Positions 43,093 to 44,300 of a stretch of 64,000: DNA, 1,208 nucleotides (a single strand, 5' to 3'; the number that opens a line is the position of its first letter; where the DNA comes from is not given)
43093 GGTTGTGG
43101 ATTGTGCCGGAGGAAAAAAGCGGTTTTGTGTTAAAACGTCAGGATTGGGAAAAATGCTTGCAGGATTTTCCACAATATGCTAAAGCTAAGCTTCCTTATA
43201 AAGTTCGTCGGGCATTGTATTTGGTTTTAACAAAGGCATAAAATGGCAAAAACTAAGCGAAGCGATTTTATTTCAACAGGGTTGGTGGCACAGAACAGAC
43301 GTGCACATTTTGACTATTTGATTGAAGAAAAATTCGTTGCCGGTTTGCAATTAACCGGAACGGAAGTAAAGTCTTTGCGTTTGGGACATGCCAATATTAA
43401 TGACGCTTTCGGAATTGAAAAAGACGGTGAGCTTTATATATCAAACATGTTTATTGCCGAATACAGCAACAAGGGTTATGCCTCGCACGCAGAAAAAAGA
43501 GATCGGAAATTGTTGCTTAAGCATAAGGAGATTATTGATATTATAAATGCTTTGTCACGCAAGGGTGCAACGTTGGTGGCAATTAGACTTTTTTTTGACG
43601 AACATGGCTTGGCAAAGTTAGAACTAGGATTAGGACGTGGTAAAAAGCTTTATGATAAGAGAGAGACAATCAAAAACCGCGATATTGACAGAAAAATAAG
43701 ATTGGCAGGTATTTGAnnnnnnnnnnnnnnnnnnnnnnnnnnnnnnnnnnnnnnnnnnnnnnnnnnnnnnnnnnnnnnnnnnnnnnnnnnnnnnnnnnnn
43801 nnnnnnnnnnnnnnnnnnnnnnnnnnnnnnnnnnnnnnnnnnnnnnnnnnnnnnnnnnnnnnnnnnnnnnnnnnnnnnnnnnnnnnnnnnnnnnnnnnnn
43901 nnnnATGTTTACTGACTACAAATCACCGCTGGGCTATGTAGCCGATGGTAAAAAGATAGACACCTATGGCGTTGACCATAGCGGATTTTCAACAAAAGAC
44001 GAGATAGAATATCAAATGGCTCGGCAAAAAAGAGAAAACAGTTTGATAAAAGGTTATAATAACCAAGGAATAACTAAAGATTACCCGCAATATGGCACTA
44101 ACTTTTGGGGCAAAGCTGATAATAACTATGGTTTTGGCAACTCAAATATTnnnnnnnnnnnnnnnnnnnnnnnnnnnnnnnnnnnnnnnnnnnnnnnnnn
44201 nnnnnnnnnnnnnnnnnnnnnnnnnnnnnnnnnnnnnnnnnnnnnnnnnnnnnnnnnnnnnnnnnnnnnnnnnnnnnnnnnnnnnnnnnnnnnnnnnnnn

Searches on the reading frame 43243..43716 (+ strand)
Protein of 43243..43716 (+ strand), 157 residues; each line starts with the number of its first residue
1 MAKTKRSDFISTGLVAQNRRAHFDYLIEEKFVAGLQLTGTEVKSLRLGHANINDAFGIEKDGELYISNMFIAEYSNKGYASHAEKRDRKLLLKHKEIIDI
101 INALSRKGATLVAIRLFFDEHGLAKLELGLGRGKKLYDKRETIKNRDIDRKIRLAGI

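Call 37: find_encoding_contigs(protein=window:43243-43716:+, flank=10000, max_places=4)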
Protein window:43243-43716:+ (157 aa): 5 contigs read that carry it; 4 places shown.
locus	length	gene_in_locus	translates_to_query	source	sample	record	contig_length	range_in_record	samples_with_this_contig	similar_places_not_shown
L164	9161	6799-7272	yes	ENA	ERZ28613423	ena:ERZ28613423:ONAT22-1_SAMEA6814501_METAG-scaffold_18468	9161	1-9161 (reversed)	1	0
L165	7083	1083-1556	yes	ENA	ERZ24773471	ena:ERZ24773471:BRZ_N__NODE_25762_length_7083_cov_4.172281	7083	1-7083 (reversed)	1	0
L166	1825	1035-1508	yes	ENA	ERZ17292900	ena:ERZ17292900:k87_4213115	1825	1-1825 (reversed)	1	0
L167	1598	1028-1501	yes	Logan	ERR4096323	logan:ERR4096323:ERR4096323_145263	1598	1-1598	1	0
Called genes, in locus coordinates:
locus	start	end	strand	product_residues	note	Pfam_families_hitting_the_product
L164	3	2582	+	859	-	?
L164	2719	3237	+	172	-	-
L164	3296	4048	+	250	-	-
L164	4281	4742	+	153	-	PF00691:OmpA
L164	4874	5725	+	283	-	PF07719:TPR_2 (faint), PF13525:YfiO (weak), PF13432:TPR_16, PF14559:TPR_19 (faint), PF13174:TPR_6 (weak)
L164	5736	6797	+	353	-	PF01171:ATP_bind_3, PF06508:QueC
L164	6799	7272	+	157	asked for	PF01668:SmpB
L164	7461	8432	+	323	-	-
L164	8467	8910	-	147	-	-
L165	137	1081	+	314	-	PF01171:ATP_bind_3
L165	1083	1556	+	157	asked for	PF01668:SmpB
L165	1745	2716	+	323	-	-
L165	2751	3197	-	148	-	-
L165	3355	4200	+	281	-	PF05838:Glyco_hydro_108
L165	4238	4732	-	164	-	-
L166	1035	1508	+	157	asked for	PF01668:SmpB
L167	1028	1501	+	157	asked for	PF01668:SmpB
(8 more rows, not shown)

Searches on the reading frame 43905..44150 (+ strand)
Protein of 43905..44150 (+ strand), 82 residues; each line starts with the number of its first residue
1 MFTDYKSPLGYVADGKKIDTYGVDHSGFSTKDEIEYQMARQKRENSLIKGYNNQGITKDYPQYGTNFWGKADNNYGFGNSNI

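Call 76: predict_structure(alignment_id=A4)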
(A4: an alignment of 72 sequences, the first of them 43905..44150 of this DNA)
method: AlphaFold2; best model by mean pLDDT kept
length: 82 residues; sequences in the alignment: 72
mean_pLDDT: 81.0   pTM: 0.66
mean pLDDT of the five models: 81.0, 79.7, 77.9, 75.0, 72.5
residues with pLDDT >= 90: 18; 70-90: 50; 50-70: 9; < 50: 5
segments of 3 or more residues with pLDDT < 50: 1-3
pLDDT, mean of each block of 10 residues (from residue 1): 62 75 86 89 92 90 86 76 44
secondary structure, 60 per line:
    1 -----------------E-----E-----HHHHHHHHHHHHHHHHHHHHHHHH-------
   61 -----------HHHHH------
elements in order: H30-53 H72-76

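Call 79: fold_search(model_id=the predicted structure, library=pdb)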
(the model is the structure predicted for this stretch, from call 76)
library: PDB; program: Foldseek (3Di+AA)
matches with E <= 10: 0; with E <= 0.001: 0
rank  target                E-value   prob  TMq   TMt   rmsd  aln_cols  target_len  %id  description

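Call 87: fold_search(model_id=the predicted structure, library=viral)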
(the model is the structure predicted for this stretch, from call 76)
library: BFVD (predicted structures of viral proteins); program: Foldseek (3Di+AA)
matches with E <= 10: 0; with E <= 0.001: 0
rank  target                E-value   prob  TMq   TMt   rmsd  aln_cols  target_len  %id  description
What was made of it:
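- On Colicin M / pesticin-type modular bacteriocin: There is no fold match (calls 79, 87).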
